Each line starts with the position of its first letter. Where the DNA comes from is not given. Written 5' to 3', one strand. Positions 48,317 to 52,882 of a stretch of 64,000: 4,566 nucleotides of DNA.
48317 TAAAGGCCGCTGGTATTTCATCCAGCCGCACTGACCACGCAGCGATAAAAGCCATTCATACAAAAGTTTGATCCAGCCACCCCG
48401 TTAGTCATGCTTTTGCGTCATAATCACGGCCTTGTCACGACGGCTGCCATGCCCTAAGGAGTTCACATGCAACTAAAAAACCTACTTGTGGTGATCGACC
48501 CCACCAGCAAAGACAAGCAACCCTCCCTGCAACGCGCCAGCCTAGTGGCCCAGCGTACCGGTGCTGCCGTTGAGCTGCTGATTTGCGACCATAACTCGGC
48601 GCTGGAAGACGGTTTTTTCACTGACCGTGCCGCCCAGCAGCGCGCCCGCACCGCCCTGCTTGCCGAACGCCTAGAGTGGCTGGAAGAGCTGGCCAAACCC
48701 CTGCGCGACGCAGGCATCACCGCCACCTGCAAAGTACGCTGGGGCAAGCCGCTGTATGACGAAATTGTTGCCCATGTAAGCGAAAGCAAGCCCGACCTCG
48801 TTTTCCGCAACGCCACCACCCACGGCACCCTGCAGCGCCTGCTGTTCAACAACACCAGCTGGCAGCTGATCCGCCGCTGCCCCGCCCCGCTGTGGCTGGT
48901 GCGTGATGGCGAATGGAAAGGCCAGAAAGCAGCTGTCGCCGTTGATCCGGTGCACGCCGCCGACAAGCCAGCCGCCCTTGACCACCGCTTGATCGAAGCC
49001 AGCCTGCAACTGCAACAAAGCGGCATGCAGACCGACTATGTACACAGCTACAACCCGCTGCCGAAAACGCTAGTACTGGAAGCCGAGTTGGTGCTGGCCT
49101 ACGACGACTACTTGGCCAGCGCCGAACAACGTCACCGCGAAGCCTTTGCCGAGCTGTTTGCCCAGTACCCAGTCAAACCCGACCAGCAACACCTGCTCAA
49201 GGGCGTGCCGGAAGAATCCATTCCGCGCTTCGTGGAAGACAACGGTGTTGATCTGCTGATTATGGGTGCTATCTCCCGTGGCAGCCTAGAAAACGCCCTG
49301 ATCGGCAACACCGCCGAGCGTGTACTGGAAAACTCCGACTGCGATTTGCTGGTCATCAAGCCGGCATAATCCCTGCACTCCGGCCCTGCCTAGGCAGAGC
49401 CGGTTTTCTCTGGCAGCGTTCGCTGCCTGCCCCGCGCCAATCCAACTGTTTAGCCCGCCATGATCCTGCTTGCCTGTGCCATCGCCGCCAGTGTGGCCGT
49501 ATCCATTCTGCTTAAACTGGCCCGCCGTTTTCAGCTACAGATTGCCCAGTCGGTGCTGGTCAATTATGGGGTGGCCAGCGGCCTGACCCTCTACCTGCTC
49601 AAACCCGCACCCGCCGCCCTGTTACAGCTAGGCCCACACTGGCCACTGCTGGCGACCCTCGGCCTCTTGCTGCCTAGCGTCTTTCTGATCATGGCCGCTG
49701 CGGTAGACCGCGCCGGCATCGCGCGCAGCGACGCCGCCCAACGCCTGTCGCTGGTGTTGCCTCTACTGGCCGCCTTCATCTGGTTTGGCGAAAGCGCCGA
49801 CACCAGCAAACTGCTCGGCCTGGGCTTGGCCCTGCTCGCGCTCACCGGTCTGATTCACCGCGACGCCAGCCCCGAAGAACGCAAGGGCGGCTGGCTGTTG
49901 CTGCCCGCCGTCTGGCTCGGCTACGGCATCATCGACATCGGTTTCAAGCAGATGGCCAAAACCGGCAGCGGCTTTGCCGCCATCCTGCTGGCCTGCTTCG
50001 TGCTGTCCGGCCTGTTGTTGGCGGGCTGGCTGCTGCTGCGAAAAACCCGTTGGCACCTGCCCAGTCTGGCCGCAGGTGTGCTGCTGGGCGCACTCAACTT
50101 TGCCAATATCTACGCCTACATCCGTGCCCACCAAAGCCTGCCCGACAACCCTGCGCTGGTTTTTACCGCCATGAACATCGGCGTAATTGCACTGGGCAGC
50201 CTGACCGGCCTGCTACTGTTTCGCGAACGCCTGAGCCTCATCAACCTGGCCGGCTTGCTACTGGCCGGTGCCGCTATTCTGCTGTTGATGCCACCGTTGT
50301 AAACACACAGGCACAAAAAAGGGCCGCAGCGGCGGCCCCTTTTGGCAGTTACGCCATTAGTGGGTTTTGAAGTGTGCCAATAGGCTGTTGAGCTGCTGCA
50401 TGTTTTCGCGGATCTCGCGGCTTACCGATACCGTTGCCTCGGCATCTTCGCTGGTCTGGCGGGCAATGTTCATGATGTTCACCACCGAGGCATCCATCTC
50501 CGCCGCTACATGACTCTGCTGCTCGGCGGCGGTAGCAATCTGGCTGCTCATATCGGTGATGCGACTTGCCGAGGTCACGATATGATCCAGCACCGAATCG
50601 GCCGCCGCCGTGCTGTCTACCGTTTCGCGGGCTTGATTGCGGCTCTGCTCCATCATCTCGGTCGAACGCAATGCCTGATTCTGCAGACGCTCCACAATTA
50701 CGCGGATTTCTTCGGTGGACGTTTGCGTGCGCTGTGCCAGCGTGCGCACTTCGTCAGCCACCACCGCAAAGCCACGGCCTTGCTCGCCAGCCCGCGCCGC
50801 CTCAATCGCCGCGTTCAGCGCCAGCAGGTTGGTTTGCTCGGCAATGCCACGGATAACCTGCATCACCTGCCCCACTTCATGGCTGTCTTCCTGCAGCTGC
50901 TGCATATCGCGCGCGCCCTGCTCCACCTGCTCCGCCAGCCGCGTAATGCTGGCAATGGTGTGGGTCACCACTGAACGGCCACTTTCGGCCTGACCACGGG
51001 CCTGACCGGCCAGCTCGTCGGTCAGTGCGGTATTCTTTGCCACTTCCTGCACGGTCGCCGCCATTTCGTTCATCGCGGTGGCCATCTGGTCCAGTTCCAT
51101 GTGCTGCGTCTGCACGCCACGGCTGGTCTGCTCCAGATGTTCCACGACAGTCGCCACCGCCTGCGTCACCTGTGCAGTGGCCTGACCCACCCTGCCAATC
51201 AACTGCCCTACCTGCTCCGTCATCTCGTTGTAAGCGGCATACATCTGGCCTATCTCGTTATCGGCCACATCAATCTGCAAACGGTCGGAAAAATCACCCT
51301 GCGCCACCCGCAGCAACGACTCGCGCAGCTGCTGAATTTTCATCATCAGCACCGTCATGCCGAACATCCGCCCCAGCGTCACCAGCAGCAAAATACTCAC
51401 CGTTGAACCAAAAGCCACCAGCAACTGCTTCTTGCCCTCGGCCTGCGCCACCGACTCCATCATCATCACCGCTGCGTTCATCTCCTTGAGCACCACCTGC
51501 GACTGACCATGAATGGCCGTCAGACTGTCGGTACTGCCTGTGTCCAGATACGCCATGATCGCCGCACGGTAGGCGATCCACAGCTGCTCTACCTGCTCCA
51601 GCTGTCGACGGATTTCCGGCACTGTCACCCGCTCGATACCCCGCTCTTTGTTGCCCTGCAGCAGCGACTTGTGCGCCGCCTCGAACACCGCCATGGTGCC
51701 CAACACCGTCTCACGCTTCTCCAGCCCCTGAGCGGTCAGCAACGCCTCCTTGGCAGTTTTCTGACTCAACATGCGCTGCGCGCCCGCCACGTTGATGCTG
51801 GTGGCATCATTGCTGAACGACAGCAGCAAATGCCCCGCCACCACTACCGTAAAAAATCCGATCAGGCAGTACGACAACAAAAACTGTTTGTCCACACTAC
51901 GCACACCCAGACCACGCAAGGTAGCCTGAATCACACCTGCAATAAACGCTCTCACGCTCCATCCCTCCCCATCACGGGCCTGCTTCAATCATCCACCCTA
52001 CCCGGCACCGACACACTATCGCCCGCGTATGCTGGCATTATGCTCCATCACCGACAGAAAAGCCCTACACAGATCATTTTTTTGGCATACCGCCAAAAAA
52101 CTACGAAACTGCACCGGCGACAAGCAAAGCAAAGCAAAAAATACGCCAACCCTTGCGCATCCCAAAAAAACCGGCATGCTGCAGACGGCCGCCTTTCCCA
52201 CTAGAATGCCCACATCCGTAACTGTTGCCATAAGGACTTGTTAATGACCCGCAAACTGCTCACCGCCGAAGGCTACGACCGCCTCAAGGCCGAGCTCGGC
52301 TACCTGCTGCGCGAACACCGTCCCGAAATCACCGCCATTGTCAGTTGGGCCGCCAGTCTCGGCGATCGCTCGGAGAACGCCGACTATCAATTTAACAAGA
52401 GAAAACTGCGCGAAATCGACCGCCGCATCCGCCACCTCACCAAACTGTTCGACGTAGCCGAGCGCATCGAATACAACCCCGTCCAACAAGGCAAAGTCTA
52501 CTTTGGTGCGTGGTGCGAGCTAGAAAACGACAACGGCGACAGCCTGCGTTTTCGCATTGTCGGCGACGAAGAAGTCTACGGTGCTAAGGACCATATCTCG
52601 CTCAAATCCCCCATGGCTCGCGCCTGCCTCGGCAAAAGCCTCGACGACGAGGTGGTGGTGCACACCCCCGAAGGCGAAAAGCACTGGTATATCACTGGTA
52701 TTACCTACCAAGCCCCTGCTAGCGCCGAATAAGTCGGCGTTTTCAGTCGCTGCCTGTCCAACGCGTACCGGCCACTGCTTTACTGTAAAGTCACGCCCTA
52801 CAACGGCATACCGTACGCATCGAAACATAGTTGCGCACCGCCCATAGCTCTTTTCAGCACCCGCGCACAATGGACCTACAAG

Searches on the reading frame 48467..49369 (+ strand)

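Call 11: search_protein_families(library=pfam, proteins=[window:48467-49369:+], max_evalue=0.001)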
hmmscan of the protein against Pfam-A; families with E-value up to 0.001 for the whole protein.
window:48467-49369:+ (300 aa): 1 family
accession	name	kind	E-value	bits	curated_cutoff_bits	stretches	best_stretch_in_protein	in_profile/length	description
PF00582.32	Usp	-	4.6e-33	115.2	24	2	169-298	17-141/141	Universal stress protein family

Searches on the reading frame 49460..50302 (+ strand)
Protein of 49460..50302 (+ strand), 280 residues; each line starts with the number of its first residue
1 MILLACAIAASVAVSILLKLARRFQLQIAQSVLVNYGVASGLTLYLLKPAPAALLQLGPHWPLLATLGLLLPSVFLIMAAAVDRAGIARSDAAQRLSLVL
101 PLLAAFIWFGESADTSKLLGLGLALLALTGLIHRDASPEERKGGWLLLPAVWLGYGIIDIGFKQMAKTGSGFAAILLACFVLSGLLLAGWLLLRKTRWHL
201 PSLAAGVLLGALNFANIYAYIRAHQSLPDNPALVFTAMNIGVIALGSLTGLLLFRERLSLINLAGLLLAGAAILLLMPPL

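Call 11: search_protein_families(library=pfam, proteins=[window:49460-50302:+], max_evalue=0.001)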
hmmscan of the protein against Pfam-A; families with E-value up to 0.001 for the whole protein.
window:49460-50302:+ (280 aa): 1 family
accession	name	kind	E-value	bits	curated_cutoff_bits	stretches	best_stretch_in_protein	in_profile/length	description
PF00892.27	EamA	-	3.8e-07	30.9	28.2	0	4-130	6-132/135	EamA-like transporter family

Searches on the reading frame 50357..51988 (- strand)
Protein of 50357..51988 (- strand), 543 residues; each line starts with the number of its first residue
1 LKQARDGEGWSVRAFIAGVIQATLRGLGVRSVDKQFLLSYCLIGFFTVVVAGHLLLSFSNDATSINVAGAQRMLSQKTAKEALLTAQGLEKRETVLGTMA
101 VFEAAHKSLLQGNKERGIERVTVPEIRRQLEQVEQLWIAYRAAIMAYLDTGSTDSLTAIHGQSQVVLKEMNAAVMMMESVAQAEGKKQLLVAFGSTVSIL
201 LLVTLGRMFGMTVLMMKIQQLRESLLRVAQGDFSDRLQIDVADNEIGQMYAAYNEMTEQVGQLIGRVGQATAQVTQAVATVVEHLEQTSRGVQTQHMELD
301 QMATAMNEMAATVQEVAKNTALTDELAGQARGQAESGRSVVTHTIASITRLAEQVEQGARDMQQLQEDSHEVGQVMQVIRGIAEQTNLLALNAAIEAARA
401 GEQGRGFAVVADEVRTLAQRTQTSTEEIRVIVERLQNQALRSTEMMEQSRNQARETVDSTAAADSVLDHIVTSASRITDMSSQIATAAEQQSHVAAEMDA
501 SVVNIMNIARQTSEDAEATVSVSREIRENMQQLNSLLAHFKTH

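Call 11: search_protein_families(library=pfam, proteins=[window:50357-51988:-], max_evalue=0.001)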
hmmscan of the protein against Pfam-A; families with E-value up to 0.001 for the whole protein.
window:50357-51988:- (543 aa): 4 families
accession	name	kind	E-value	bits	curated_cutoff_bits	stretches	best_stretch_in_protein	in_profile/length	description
PF00015.26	MCPsignal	-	1.1e-45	156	34.6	1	327-507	4-170/172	Methyl-accepting chemotaxis protein (MCP) signalling domain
PF13675.11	PilJ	-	1.8e-18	67.1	26.6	1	59-154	7-105/114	Type IV pili methyl-accepting chemotaxis transducer N-term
PF00672.30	HAMP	-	7.8e-10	39.4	25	1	218-260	10-51/53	HAMP domain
PF08702.15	Fib_alpha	-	0.00055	20.6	29.9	1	273-369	28-125/143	Fibrinogen alpha/beta chain family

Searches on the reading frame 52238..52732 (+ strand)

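Call 11: search_protein_families(library=pfam, proteins=[window:52238-52732:+], max_evalue=0.001)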
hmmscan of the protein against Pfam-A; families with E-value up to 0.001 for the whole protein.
window:52238-52732:+ (164 aa): 2 families
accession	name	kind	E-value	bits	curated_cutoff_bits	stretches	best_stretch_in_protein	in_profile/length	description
PF03449.20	GreA_GreB_N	-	2.7e-22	79.2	24.5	1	7-74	2-69/71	Transcription elongation factor, N-terminal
PF01272.25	GreA_GreB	-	7.9e-21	74.3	26.9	1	83-157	2-77/77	Transcription elongation factor, GreA/GreB, C-term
